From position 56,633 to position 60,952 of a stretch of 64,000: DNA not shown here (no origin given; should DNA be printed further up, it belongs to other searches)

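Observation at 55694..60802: Single-polypeptide Ser/Thr kinase - P-loop/STAND-like - TPR - GAF - sigma54 activator fusion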

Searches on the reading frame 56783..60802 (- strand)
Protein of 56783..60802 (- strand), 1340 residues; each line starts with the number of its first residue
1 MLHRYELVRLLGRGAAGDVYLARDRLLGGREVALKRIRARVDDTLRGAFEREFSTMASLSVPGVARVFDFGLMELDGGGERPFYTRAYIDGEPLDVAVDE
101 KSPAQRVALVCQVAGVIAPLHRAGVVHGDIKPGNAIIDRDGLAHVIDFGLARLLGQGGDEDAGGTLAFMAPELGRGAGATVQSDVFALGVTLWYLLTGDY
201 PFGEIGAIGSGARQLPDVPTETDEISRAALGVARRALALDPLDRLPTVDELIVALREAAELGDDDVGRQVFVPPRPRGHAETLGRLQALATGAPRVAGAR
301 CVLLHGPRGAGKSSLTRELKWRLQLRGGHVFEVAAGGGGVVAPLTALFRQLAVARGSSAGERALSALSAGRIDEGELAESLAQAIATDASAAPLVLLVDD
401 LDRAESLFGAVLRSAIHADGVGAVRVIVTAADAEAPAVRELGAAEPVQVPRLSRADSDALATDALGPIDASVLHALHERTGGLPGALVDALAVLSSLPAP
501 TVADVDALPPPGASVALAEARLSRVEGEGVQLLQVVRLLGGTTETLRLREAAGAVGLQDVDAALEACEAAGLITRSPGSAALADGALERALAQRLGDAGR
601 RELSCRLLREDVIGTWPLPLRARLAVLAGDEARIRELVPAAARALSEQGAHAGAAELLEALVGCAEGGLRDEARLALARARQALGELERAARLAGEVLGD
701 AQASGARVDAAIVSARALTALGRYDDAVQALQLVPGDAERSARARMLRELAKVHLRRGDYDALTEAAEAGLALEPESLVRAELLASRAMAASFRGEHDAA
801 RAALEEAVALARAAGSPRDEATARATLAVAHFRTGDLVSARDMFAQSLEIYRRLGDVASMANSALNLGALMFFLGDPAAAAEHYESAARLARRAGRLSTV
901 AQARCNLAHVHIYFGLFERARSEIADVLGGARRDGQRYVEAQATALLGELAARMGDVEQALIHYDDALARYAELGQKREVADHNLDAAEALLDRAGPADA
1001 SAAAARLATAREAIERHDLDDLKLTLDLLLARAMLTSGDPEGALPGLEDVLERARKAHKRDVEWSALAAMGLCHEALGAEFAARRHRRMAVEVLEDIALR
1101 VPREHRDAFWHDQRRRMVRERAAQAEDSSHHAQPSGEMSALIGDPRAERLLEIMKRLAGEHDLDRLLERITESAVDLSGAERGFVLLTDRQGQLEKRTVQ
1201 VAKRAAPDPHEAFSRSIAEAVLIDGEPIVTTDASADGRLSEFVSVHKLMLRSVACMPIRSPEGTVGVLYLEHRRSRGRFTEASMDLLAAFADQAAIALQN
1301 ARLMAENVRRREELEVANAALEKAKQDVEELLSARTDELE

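Call 39: find_related_loci(query=A2, collection=genome_contigs, flank=10000)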
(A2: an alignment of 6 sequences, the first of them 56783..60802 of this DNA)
Query A2 (1340 aa) in genome_contigs; peptide patterns used: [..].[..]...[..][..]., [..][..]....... (x = any residue, [..] = any of these).
600 stretches matched a pattern (row limit reached: there are more); 534 encode a relative of the query (tblastn E <= 1e-3); the best 80 are kept; 80 distinct loci.
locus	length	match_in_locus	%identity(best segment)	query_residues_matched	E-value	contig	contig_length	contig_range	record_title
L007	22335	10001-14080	56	1-1340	0e+0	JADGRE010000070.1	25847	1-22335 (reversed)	MAG: Proteobacteria bacterium isolate Chersky.17_24 contig-100_319, whole genome shotgun sequence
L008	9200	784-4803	42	4-1340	0e+0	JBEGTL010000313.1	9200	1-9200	MAG: Pseudomonadota bacterium isolate providencecreek_2019_sw_WHONDRS-S19S_0007_A_bin.2 scaffold_0000567, whole genome s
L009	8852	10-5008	46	49-1340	4e-132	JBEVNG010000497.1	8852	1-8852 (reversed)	MAG: Polyangiales bacterium isolate T4R4BO_autometa_bin_0015 T4R4BO_autometa_bin_0015_k133_10261526, whole genome shotgu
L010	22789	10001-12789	51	4-1340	8e-100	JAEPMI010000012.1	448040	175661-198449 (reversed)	MAG: Deltaproteobacteria bacterium isolate HCUG1432-5 NODE_12_length_448040_cov_30.271150, whole genome shotgun sequence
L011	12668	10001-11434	52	856-1340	7e-98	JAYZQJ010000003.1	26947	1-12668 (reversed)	MAG: Myxococcota bacterium isolate XB_MAG420 DB_MAG420_0003, whole genome shotgun sequence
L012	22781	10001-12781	50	4-1340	3e-95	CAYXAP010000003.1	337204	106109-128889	MAG TPA_asm: uncultured Sandaracinus sp. isolate SRP321284_co1_170 genome assembly, contig: NODE_11_length_337204_cov_15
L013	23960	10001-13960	34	4-1340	4e-123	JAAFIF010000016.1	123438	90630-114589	MAG: Myxococcales bacterium isolate bin23.maxbin.ball.042 WN_Myxococcales_1_scaffold_68, whole genome shotgun sequence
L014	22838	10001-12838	54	4-1340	6e-87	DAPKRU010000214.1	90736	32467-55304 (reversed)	MAG TPA_asm: Polyangiaceae bacterium LLY-WYZ-15_(1-7) isolate LLY-WYZ-15_3 k141_1318495, whole genome shotgun sequence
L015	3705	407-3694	36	4-1119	1e-86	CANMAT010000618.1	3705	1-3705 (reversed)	MAG: Deltaproteobacteria bacterium isolate ZE-Jul18-30 genome assembly, contig: ZE-Jul18-C51819, whole genome shotgun se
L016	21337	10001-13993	35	4-1340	5e-118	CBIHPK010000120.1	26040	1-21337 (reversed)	MAG TPA_asm: uncultured Myxococcaceae bacterium isolate SRR18156209_binner13_Refined_17 genome assembly, contig: ERZ2733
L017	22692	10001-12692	47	4-1339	3e-76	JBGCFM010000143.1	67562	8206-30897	MAG: Polyangiales bacterium isolate SGMAG-21 contig143, whole genome shotgun sequence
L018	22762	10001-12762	44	2-1340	8e-72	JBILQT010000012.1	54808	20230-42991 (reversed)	MAG: Sandaracinaceae bacterium isolate ME2018-06-07_3300034013_group8_bin51 Rohwer_bin1494_scaffold_276_c1, whole genome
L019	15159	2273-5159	45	2-1340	1e-70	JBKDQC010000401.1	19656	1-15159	MAG: Deltaproteobacteria bacterium isolate samp_2153_concoct_538 samp_2153_1443414, whole genome shotgun sequence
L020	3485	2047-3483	37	4-491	2e-50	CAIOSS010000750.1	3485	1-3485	MAG: uncultured delta proteobacterium isolate Loclat_bin-08890 genome assembly, contig: bin-08890:0750/1467, whole genom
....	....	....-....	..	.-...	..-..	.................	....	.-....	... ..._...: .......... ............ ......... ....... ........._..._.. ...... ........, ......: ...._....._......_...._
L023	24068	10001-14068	32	4-1321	1e-29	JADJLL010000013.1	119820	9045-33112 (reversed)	MAG: Candidatus Eisenbacteria bacterium isolate EsbW_18-Q3-R4-48_BAT3C.113 tig00013610-10-1180210, whole genome shotgun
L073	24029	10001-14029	37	4-1321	6e-24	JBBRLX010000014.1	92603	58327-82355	MAG: Candidatus Eisenbacteria bacterium isolate La1_maxbin2.300 LA1C_X2.300_k141_3663485L_92603_cov_46.9917, whole genom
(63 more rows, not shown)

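Call 46: search_protein_families(library=pfam, proteins=[L014:11381-13864:+, L017:11253-13718:+, L014:9968-11311:+], max_evalue=0.001)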
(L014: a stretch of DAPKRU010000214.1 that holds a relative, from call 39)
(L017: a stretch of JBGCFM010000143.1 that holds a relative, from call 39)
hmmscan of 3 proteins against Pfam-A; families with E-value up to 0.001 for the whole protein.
L014:11381-13864:+ (827 aa): 13 families
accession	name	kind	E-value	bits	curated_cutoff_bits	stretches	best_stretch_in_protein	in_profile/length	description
PF00158.32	Sigma54_activat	-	2.9e-69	232.5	20.2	1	508-674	1-167/168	Sigma-54 interaction domain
PF14532.12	Sigma54_activ_2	-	1.7e-23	83.8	25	1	509-679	1-138/138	Sigma-54 interaction domain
PF25601.1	AAA_lid_14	-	4.5e-20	71.7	27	1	680-750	1-71/87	AAA+ ATPase lid domain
PF13185.12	GAF_2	-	1.8e-18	67.5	28.6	1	307-445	2-136/136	GAF domain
PF01590.32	GAF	-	1.5e-17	64.8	22.4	1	308-444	1-133/133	GAF domain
PF02954.25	HTH_8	-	6.4e-16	58.3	22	1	786-824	4-42/42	Bacterial regulatory protein, Fis family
PF13492.12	GAF_3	-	1.7e-13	51.5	27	1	308-446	1-129/129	GAF domain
PF13384.12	HTH_23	-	3.9e-09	36.5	24.6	1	785-824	3-41/50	Homeodomain-like domain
PF07728.20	AAA_5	-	4.3e-07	30.4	22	1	531-650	1-123/139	AAA domain (dynein-related subfamily)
PF13518.12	HTH_28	-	4.1e-06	27.2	25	1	788-825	1-37/52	Helix-turn-helix domain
PF13556.12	HTH_30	-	0.00045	20.4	27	1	792-823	4-35/59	PucR C-terminal helix-turn-helix domain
PF12840.13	HTH_20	-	0.00053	20.3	27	0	791-822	8-40/51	Helix-turn-helix domain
PF13551.12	HTH_29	-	0.00071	20.1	28.1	0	791-825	3-37/64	Winged helix-turn helix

L017:11253-13718:+ (821 aa): 9 families
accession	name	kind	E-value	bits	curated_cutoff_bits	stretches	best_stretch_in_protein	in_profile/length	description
PF00158.32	Sigma54_activat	-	4.7e-65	218.8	20.2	1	503-671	1-167/168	Sigma-54 interaction domain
PF14532.12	Sigma54_activ_2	-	5e-22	79.1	25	1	504-676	1-138/138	Sigma-54 interaction domain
PF25601.1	AAA_lid_14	-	2.8e-18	66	27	1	677-747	1-71/87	AAA+ ATPase lid domain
PF13185.12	GAF_2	-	4.2e-17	63.1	28.6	1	303-439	2-135/136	GAF domain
PF01590.32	GAF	-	1.7e-16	61.4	22.4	1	306-439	3-133/133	GAF domain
PF02954.25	HTH_8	-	5.5e-13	48.9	22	1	781-816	6-41/42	Bacterial regulatory protein, Fis family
PF13492.12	GAF_3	-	2.4e-09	38.1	27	1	305-441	2-129/129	GAF domain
PF07728.20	AAA_5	-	5.2e-07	30.2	22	1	526-647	1-123/139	AAA domain (dynein-related subfamily)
PF13384.12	HTH_23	-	1.7e-05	24.9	24.6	1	780-815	5-39/50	Homeodomain-like domain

L014:9968-11311:+ (447 aa): 4 families
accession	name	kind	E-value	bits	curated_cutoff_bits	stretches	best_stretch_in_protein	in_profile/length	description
PF00069.31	Pkinase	-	1.2e-36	126.9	31.7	1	13-273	1-253/263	Protein kinase domain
PF07714.23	PK_Tyr_Ser-Thr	-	6.7e-29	101.4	23.1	1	15-272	3-249/258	Protein tyrosine and serine/threonine kinase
PF17667.7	Pkinase_fungal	-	0.00022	20.5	24.1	1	130-199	291-366/387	Fungal protein kinase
PF01636.29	APH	-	0.00027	21.2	23.2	0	127-174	149-198/239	Phosphotransferase enzyme family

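Call 68: search_protein_families(library=pfam, proteins=[L023:9908-15055:+, L073:9983-14797:+], max_evalue=0.0001)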
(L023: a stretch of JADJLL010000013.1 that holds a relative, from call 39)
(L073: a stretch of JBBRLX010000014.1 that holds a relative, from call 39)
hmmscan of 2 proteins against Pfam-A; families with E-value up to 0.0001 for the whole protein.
L023:9908-15055:+ (1715 aa): 14 families
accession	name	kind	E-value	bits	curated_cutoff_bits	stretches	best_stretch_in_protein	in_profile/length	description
PF00158.32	Sigma54_activat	-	9.2e-63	211.4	20.2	1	1401-1566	2-168/168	Sigma-54 interaction domain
PF00069.31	Pkinase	-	7.9e-34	117.7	31.7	1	33-229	1-195/263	Protein kinase domain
PF25601.1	AAA_lid_14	-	1.6e-24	86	27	1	1571-1652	1-82/87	AAA+ ATPase lid domain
PF14532.12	Sigma54_activ_2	-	2e-19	70.7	25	1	1401-1570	1-138/138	Sigma-54 interaction domain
PF13191.12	AAA_16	-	5e-18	66.6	32.6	1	308-456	2-157/167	AAA ATPase domain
PF07714.23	PK_Tyr_Ser-Thr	-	1.3e-16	61.2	23.1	1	35-227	3-200/258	Protein tyrosine and serine/threonine kinase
PF13185.12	GAF_2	-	1.4e-16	61.3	28.6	1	1228-1365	4-136/136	GAF domain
PF01590.32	GAF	-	2.4e-15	57.7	22.4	1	1230-1364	4-133/133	GAF domain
PF02954.25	HTH_8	-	2.4e-13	50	22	1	1665-1703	4-42/42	Bacterial regulatory protein, Fis family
PF13492.12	GAF_3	-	6.4e-11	43.2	27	1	1230-1365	4-128/129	GAF domain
PF07728.20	AAA_5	-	3e-07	31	22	0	1424-1541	2-123/139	AAA domain (dynein-related subfamily)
PF13401.12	AAA_22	-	1.1e-06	29.5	27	0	331-452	7-102/130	AAA domain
PF20720.3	nSTAND3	-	1.8e-05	24.9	27.2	0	331-364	19-52/155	Novel STAND NTPase 3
PF13424.12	TPR_12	-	2.3e-05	24.9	30.1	0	790-862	2-76/77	Tetratricopeptide repeat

L073:9983-14797:+ (1604 aa): 12 families
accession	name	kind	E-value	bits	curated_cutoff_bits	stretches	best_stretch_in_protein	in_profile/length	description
PF00069.31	Pkinase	-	1.6e-39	136.3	31.7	1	8-252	1-253/263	Protein kinase domain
PF07714.23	PK_Tyr_Ser-Thr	-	8.4e-24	84.7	23.1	1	10-252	3-250/258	Protein tyrosine and serine/threonine kinase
PF13185.12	GAF_2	-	7.9e-17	62.2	28.6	1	1188-1327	2-136/136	GAF domain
PF01590.32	GAF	-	3.9e-15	57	22.4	1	1189-1326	1-133/133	GAF domain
PF13191.12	AAA_16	-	1e-13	52.6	32.6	1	281-428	2-167/167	AAA ATPase domain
PF13492.12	GAF_3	-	8.5e-12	46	27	1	1189-1327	1-128/129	GAF domain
PF13424.12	TPR_12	-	1.6e-10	41.4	30.1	1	876-942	5-74/77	Tetratricopeptide repeat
PF17874.7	TPR_MalT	-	3.8e-10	40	45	1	759-954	46-242/336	MalT-like TPR region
PF00158.32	Sigma54_activat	-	1e-09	38.8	20.2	1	1362-1405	1-46/168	Sigma-54 interaction domain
PF13401.12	AAA_22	-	1.7e-06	28.8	27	1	303-417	6-108/130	AAA domain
PF03109.22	ABC1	-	8.3e-06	25.6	22.9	1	43-155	113-215/244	ABC1 atypical kinase-like domain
PF13374.12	TPR_10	-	3.1e-05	24.3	27.5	0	833-864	2-33/42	Tetratricopeptide repeat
